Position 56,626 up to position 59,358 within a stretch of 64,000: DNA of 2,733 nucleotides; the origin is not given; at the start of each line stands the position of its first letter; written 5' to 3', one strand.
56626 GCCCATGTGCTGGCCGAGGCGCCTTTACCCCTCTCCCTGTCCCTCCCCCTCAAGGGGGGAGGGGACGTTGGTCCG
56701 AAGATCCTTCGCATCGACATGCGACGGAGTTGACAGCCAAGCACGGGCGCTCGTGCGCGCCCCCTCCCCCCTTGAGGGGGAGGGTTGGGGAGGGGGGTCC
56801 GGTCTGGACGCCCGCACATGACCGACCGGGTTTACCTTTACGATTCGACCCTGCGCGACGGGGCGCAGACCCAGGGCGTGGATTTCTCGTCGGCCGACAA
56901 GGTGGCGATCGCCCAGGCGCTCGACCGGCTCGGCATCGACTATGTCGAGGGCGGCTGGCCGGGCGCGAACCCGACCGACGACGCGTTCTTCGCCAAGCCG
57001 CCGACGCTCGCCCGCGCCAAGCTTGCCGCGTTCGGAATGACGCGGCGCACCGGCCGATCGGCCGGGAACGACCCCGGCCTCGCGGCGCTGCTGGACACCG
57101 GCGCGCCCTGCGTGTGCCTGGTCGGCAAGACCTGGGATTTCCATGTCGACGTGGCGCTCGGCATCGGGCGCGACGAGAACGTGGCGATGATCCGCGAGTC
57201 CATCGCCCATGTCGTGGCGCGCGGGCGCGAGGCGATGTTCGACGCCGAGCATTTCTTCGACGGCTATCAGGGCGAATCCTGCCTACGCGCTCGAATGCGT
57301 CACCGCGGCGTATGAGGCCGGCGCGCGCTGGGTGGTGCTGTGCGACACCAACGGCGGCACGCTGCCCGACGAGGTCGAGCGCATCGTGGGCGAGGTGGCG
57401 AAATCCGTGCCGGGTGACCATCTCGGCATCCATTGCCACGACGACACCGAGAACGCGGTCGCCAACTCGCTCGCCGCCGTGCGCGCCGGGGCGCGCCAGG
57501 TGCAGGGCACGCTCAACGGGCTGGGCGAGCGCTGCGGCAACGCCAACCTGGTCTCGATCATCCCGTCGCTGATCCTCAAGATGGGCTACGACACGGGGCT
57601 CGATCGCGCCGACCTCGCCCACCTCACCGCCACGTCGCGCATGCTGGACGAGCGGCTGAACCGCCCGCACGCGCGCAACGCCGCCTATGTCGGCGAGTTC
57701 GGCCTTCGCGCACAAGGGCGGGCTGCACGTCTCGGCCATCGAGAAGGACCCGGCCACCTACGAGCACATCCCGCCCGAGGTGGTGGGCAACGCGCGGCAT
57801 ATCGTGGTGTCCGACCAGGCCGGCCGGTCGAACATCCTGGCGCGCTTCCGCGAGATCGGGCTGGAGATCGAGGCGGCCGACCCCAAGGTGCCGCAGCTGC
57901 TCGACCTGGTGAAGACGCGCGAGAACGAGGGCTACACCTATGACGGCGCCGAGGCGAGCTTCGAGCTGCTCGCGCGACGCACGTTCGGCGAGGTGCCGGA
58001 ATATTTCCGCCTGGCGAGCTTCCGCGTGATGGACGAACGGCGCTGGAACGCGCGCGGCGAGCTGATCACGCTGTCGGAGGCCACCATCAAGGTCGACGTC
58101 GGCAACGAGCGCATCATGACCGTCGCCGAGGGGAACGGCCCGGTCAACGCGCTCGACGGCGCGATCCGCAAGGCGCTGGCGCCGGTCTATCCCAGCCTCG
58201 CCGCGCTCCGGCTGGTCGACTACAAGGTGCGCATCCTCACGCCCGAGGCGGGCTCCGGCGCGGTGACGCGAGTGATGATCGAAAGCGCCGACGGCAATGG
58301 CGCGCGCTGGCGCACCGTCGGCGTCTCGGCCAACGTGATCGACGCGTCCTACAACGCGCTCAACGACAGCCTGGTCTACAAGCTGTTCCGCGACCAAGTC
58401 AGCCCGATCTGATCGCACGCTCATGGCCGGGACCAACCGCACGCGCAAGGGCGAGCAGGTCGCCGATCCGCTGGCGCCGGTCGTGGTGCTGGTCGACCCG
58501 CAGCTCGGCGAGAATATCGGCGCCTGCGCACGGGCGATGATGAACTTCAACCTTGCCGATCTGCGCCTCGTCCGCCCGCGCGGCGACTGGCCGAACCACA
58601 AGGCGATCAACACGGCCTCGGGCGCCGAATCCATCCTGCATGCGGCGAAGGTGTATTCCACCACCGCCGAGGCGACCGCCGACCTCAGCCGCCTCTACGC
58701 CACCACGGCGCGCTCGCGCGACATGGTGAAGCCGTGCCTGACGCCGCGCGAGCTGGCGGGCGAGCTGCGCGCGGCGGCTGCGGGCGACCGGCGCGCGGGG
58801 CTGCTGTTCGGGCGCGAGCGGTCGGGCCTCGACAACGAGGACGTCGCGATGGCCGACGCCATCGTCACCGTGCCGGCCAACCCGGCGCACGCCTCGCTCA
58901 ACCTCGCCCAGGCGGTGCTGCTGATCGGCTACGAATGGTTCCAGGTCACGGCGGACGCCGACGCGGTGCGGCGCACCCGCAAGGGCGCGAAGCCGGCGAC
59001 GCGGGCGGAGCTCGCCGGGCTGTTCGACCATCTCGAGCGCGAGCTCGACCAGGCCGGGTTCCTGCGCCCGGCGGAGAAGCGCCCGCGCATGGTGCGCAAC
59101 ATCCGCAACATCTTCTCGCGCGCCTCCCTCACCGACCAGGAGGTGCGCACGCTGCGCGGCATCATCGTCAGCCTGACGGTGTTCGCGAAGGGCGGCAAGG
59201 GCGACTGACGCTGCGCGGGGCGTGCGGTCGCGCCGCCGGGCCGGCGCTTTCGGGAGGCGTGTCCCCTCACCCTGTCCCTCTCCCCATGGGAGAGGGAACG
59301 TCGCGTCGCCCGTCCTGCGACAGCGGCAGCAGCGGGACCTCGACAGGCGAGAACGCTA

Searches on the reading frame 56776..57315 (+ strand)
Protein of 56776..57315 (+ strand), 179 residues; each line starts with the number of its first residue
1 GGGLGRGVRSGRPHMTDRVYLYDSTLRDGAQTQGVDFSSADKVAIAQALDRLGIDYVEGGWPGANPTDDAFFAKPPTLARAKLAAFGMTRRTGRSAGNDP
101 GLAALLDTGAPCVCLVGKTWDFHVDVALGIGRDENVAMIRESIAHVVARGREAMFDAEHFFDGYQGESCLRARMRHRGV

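Call 51: search_protein_families(library=pfam, proteins=[window:56776-57315:+], max_evalue=0.001)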
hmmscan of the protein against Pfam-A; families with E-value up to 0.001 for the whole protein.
window:56776-57315:+ (179 aa): 1 family
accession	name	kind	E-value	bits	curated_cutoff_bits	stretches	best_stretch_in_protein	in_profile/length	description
PF00682.25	HMGL-like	-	3.5e-15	56.6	29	1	18-161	1-137/260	HMGL-like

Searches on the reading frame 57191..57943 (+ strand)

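Call 51: search_protein_families(library=pfam, proteins=[window:57191-57943:+], max_evalue=0.001)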
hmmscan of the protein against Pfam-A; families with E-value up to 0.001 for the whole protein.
window:57191-57943:+ (250 aa): 1 family
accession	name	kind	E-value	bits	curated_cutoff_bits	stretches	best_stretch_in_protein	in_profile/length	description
PF00682.25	HMGL-like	-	1.2e-28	100.7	29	1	24-145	135-256/260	HMGL-like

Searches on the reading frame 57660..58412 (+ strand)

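Call 51: search_protein_families(library=pfam, proteins=[window:57660-58412:+], max_evalue=0.001)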
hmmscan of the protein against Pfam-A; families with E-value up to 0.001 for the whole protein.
window:57660-58412:+ (250 aa): 2 families
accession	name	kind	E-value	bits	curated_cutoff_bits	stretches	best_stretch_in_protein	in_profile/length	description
PF08502.15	LeuA_dimer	-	1.4e-23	83.7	24.9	1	97-239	3-128/131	LeuA allosteric (dimerisation) domain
PF22617.1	HCS_D2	-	3.2e-14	53.5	27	1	13-74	4-66/82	Homocitrate synthase post-HMGL domain-like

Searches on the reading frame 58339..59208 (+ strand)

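Call 51: search_protein_families(library=pfam, proteins=[window:58339-59208:+], max_evalue=0.001)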
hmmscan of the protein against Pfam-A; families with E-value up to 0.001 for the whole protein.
window:58339-59208:+ (289 aa): 1 family
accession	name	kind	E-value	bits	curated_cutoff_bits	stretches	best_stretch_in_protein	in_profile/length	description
PF00588.24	SpoU_methylase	-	1.4e-24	87.2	29.7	1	48-198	3-142/142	SpoU rRNA Methylase family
